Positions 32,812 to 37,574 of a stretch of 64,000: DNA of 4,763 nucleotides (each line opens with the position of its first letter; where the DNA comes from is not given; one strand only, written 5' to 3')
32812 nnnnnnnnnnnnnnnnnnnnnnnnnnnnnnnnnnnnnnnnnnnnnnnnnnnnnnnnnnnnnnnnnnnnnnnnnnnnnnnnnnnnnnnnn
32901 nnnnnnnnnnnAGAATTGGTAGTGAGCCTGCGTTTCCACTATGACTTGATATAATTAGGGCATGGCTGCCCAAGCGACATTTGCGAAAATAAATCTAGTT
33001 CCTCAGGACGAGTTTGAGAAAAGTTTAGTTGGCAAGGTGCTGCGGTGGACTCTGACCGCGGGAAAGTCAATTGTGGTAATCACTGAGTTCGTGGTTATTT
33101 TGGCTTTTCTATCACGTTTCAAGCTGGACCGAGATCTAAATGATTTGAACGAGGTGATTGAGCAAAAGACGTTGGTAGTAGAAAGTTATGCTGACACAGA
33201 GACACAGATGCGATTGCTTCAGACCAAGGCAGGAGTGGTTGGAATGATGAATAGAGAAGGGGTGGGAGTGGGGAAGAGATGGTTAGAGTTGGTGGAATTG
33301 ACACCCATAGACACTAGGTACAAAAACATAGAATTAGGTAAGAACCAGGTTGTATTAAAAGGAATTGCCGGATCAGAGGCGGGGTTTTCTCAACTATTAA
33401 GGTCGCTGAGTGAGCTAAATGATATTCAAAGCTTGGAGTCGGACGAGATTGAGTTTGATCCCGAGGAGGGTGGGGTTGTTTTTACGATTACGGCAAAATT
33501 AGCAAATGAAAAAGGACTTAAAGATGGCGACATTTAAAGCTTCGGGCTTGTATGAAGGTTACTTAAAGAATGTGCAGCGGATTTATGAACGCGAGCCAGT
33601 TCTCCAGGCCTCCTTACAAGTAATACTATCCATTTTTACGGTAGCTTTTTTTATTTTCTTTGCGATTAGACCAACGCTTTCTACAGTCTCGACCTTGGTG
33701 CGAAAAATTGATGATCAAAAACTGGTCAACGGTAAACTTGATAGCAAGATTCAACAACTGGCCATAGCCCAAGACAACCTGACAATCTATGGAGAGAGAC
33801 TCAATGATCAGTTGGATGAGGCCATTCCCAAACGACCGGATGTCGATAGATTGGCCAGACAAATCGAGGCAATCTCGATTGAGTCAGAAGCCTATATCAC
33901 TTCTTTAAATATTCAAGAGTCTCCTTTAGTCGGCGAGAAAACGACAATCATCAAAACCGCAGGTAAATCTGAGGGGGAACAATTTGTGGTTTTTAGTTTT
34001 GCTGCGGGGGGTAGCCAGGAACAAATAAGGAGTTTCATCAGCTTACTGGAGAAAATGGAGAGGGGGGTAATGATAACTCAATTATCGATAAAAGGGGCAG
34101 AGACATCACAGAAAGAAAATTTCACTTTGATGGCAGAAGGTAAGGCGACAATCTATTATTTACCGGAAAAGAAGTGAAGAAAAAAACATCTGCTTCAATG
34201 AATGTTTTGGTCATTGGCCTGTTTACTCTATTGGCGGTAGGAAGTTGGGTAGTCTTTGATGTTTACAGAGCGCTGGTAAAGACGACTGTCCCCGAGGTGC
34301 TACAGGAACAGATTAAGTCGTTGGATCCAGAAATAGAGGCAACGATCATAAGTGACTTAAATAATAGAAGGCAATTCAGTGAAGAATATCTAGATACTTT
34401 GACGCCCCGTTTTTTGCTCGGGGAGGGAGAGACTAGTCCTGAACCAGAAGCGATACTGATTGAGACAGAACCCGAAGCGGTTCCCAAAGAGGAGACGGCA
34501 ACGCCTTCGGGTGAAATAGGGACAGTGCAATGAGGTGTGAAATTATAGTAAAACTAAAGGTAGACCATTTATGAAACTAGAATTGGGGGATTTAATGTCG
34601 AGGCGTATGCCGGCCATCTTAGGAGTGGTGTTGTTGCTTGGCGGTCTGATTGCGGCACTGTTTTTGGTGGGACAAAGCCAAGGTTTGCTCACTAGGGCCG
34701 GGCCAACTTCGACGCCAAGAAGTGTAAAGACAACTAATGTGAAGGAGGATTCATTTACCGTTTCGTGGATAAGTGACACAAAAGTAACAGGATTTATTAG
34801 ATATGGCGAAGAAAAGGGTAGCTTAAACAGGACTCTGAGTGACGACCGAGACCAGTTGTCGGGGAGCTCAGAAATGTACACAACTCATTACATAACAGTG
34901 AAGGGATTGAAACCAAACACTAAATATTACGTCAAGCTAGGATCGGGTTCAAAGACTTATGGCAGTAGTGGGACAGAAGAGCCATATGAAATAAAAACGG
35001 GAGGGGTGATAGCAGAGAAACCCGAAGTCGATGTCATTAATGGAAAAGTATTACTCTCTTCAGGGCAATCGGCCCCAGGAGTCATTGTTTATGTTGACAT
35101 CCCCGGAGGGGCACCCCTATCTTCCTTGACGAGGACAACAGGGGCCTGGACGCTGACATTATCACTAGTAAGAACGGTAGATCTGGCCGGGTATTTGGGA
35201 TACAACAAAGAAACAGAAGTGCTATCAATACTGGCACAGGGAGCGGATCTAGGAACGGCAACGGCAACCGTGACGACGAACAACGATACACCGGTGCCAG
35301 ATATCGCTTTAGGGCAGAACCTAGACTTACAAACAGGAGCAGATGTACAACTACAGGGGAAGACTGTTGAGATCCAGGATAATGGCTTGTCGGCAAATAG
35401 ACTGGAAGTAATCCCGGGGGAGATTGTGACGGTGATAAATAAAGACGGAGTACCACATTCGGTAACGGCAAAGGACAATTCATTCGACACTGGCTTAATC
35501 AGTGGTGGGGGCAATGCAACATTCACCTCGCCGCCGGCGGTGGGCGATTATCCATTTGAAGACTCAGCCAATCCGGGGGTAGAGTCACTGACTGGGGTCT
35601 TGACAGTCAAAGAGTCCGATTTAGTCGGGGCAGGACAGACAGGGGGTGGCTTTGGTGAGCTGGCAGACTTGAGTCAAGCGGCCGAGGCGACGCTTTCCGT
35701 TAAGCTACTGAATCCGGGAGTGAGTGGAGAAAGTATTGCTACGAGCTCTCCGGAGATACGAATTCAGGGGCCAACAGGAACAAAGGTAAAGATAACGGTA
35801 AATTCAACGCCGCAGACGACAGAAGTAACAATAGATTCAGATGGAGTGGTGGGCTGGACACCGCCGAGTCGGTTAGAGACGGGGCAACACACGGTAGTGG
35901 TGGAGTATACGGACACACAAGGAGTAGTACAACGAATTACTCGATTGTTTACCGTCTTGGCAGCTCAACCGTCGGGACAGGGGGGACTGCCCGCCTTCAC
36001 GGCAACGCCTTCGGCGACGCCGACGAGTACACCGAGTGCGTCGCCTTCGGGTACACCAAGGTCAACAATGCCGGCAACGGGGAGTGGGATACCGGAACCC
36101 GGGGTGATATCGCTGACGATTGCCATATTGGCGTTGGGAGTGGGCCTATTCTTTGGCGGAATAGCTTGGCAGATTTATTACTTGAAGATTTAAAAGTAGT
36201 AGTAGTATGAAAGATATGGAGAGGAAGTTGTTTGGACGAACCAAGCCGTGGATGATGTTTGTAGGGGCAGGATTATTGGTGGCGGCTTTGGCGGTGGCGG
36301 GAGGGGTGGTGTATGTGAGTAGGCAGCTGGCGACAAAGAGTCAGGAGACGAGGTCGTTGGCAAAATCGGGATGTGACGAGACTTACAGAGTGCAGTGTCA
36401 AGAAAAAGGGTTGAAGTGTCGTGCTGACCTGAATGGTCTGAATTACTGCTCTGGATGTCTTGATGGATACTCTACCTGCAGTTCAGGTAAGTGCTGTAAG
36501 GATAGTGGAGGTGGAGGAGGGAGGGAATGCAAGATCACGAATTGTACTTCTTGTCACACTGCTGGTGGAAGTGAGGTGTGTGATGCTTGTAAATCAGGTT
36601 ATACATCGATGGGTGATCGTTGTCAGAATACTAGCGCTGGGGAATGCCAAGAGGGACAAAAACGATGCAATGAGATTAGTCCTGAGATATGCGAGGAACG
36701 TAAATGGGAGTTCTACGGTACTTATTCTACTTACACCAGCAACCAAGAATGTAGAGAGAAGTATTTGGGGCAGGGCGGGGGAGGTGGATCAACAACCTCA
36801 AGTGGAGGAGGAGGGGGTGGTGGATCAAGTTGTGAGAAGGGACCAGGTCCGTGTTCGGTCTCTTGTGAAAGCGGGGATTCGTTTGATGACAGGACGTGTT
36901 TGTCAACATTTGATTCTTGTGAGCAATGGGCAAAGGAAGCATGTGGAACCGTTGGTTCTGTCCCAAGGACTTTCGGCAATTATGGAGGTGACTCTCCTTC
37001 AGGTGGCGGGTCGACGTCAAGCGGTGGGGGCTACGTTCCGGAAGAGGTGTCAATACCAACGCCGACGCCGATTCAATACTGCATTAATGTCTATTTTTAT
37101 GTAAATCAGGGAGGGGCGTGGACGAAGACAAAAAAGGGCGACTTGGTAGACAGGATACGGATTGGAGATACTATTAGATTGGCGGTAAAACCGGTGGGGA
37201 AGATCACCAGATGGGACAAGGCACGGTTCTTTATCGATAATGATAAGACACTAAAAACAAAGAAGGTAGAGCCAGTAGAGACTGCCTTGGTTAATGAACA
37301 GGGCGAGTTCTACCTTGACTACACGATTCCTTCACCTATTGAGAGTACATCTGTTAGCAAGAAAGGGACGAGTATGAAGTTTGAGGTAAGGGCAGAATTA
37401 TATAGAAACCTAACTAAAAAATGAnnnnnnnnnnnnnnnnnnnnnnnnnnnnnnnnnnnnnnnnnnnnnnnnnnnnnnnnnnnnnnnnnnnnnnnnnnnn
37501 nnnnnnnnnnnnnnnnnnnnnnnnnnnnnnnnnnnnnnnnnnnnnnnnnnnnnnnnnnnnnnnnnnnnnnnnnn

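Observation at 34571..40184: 5.6-kb island of paralogous membrane-anchored surface proteins with eukaryote-like Cys-rich and MopE-like metal-binding repeats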

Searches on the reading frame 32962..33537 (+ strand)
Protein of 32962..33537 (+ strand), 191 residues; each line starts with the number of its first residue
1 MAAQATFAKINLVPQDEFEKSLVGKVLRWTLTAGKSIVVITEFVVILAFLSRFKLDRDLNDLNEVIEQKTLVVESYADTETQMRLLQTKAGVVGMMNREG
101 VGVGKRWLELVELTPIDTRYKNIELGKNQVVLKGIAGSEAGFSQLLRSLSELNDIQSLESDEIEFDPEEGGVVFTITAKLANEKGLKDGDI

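Call 3: search_protein_families(library=pfam, proteins=[window:32962-33537:+], max_evalue=1)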
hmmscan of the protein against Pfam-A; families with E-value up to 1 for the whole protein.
window:32962-33537:+ (191 aa): 2 families
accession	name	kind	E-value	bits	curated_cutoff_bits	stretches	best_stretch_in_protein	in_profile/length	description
PF05137.18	PilN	-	9.5e-06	26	22.8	1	109-180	5-78/78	Fimbrial assembly protein (PilN)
PF01037.27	AsnC_trans_reg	-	0.079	13.3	25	0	57-83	43-69/73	Lrp/AsnC ligand binding domain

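Call 4: search_protein_families(library=ncbifam, proteins=[window:32962-33537:+], max_evalue=1)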
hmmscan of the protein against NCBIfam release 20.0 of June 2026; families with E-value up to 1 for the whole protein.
window:32962-33537:+ (191 aa): 0 families

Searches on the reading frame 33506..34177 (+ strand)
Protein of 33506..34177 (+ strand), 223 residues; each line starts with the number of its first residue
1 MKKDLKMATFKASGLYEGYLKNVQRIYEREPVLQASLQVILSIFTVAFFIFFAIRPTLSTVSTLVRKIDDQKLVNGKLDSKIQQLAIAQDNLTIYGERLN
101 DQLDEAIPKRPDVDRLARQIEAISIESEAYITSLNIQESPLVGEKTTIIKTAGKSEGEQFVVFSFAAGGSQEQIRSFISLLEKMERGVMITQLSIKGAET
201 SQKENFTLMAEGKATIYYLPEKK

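Call 3: search_protein_families(library=pfam, proteins=[window:33506-34177:+], max_evalue=1)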
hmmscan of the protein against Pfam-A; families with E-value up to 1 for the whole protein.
window:33506-34177:+ (223 aa): 2 families
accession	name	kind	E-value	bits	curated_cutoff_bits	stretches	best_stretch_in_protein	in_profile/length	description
PF04350.18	PilO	-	0.0069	17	22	1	164-217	90-141/145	Pilus assembly protein, PilO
PF13624.11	SurA_N_3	-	0.06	13.6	27.2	1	37-86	14-62/162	SurA-like N-terminal domain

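Call 4: search_protein_families(library=ncbifam, proteins=[window:33506-34177:+], max_evalue=1)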
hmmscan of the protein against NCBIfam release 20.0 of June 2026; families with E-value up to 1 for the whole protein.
window:33506-34177:+ (223 aa): 0 families

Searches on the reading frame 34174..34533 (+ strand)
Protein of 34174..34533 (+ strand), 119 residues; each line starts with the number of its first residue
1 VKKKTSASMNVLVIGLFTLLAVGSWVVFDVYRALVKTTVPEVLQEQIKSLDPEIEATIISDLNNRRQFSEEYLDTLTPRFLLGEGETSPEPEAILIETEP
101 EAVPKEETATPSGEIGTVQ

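Call 3: search_protein_families(library=pfam, proteins=[window:34174-34533:+], max_evalue=1)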
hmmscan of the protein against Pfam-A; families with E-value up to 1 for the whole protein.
window:34174-34533:+ (119 aa): 0 families

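Call 4: search_protein_families(library=ncbifam, proteins=[window:34174-34533:+], max_evalue=1)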
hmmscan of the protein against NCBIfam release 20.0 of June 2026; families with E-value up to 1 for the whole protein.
window:34174-34533:+ (119 aa): 1 family
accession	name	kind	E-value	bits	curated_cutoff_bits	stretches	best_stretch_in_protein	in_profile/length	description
NF000809.0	PRK00059.1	equivalog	0.15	11.4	303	1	9-74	8-74/336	peptidylprolyl isomerase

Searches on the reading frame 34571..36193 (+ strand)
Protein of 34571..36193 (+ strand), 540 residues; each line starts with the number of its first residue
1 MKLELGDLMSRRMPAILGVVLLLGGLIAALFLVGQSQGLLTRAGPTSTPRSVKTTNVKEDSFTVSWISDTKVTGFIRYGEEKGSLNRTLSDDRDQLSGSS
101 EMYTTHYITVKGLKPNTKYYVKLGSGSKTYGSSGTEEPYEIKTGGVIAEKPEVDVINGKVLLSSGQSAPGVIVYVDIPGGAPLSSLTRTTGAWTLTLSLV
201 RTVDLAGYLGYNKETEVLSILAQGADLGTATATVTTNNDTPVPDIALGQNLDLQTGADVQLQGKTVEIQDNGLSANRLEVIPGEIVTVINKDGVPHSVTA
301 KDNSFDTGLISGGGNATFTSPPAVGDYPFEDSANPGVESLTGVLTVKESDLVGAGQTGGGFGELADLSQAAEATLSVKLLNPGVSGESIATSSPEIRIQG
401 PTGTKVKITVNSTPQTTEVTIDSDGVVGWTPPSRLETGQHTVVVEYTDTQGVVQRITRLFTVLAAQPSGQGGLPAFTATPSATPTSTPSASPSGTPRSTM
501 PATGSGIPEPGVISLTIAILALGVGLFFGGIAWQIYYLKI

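Call 3: search_protein_families(library=pfam, proteins=[window:34571-36193:+], max_evalue=1)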
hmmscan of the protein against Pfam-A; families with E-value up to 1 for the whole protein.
window:34571-36193:+ (540 aa): 6 families
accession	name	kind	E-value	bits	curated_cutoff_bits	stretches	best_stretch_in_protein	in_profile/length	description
PF16656.11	Pur_ac_phosph_N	-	2.6e-10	41.1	30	1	52-143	4-93/93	Purple acid Phosphatase, N-terminal domain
PF19077.6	Big_13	-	5.4e-07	30.5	27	1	390-457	25-94/102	Bacterial Ig-like domain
PF00041.27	fn3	-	2.6e-06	28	25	1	47-125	1-68/84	Fibronectin type III domain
PF13473.12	Cupredoxin_1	-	0.0029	18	27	1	265-346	24-104/104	Cupredoxin-like domain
PF08308.17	PEGA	-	0.021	15.1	20.8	1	407-446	3-43/71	PEGA domain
PF17425.8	Arylsulfotran_N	-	0.77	10.3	24.2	0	101-143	47-87/88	Arylsulfotransferase Ig-like domain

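Call 4: search_protein_families(library=ncbifam, proteins=[window:34571-36193:+], max_evalue=1)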
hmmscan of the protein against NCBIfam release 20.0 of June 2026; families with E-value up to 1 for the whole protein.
window:34571-36193:+ (540 aa): 1 family
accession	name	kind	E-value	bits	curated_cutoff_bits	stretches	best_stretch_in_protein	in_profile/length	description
NF038186.1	YPDG_rpt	domain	0.013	16.5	40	1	395-451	24-87/98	YPDG domain-containing protein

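Call 33: search_solved_structures(query=window:34571-36190:+, max_evalue=0.1)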
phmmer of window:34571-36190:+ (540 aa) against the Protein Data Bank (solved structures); distinct sequences matched with E-value up to 0.1: 1.
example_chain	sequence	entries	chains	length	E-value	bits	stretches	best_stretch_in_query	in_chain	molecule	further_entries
9cck_A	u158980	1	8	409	0.0082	18.1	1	278-328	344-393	Copper-containing nitrite reductase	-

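Call 54: find_related_loci(query=A4, collection=metagenome_contigs, flank=10000)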
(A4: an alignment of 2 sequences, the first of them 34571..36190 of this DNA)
Query A4 (540 aa) in metagenome_contigs; peptide patterns used: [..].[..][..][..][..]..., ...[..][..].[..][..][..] (x = any residue, [..] = any of these).
328 stretches matched a pattern; 126 encode a relative of the query (tblastn E <= 1e-3); the best 80 are kept; 80 distinct loci.
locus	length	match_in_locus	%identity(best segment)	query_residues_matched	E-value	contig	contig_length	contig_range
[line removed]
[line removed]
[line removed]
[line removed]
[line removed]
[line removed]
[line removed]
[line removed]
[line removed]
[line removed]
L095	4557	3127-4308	38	9-511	1e-46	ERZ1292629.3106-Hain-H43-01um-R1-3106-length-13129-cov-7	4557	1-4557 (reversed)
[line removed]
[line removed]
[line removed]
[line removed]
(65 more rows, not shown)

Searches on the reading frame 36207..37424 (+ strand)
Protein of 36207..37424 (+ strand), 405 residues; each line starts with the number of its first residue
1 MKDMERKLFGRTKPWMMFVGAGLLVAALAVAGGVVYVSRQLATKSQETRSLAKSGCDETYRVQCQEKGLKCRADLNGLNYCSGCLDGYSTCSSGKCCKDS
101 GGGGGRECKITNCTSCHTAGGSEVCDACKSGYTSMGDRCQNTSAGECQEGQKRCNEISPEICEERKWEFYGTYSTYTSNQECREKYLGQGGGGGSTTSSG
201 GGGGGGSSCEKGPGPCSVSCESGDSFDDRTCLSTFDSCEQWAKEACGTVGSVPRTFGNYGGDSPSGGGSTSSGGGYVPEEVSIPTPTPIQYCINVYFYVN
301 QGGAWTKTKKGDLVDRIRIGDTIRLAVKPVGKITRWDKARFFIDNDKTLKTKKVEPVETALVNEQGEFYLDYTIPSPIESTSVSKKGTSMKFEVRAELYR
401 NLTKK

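Call 3: search_protein_families(library=pfam, proteins=[window:36207-37424:+], max_evalue=1)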
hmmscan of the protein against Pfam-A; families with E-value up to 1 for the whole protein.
window:36207-37424:+ (405 aa): 0 families

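Call 4: search_protein_families(library=ncbifam, proteins=[window:36207-37424:+], max_evalue=1)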
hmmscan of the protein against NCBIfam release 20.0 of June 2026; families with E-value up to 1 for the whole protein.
window:36207-37424:+ (405 aa): 3 families
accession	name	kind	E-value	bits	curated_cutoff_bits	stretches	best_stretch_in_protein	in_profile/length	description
TIGR02741.1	TraQ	equivalog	0.048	13.9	111.6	1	11-54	33-76/93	type-F conjugative transfer system pilin chaperone TraQ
NF010287.0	PRK13727.1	equivalog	0.076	13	105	1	11-53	34-76/82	type-F conjugative transfer system pilin chaperone TraQ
NF033846.1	Rumino_NPXTG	domain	0.16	12.3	23.5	1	20-39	7-27/30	NPXTG-anchored protein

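Call 16: find_homologous_proteins(query=window:36207-37421:+)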
Query window:36207-37421:+ (405 aa): 1 proteins with E <= 0.001 among 8000 candidates.
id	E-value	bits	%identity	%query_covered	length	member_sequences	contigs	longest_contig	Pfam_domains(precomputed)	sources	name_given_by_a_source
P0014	6.9e-276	933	100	100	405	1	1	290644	-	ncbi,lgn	-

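Call 34: search_solved_structures(query=window:36207-37421:+, max_evalue=1)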
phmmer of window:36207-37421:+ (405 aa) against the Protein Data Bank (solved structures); distinct sequences matched with E-value up to 1: 21.
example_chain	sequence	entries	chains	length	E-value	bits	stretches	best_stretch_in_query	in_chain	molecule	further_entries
6zqk_A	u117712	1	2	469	0.0021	20.4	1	118-250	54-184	841 heavy chain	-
1ksq_A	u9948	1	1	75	0.0034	19.7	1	65-132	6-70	LATENT TRANSFORMING GROWTH FACTOR BETA BINDING PROTEIN 1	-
7w7q_A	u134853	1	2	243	0.01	18.1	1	190-278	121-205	1F11S antibody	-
6kn9_D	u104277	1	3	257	0.012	17.9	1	120-250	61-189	scFv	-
7u9w_H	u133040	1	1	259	0.022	17.1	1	188-276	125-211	230AS-88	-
6y6c_C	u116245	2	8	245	0.033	16.5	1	119-275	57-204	Single chain variable | Single-chain variable 4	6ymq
8blq_B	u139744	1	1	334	0.035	16.4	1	190-308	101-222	CODV-Fab, light chain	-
9ijr_H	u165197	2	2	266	0.063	15.5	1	120-251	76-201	scFv30 antibody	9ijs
5f72_T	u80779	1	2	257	0.1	14.8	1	187-308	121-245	Single chain Fv from a Fab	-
8pww_B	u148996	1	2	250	0.13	14.5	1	190-236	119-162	scFv fragment for antibody MAD8-151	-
5gru_L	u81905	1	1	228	0.13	14.5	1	177-248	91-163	diabody protein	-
4f9p_D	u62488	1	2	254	0.18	14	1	187-307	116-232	103.2 anti-BTN3A1 antibody fragment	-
8h3b_A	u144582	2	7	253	0.18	14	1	190-273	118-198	Single Chain Variable Fragment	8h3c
8pmy_A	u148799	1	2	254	0.29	13.3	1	188-275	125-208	scFv_p60.15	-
9eza_A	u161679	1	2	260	0.33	13.2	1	189-246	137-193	Nemolizumab scFv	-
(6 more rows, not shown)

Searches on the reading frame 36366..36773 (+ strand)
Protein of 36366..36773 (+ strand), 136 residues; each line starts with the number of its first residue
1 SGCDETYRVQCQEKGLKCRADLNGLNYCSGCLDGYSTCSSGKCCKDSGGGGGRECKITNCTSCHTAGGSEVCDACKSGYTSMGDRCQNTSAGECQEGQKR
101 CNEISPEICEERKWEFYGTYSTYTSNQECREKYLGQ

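Call 75: search_protein_families(library=pfam, proteins=[window:36366-36773:+], max_evalue=1)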
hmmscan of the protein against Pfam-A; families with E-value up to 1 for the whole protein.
seq(136 aa): 0 families

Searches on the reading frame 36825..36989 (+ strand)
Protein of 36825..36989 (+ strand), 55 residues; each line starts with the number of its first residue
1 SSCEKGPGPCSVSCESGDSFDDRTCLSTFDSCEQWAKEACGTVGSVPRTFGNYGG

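Call 75: search_protein_families(library=pfam, proteins=[window:36825-36989:+], max_evalue=1)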
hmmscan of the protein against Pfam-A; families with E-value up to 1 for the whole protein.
seq(55 aa): 1 family
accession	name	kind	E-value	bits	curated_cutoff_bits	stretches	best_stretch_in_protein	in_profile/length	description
PF00090.25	TSP_1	-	0.0068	17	21.6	1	9-40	8-44/49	Thrombospondin type 1 domain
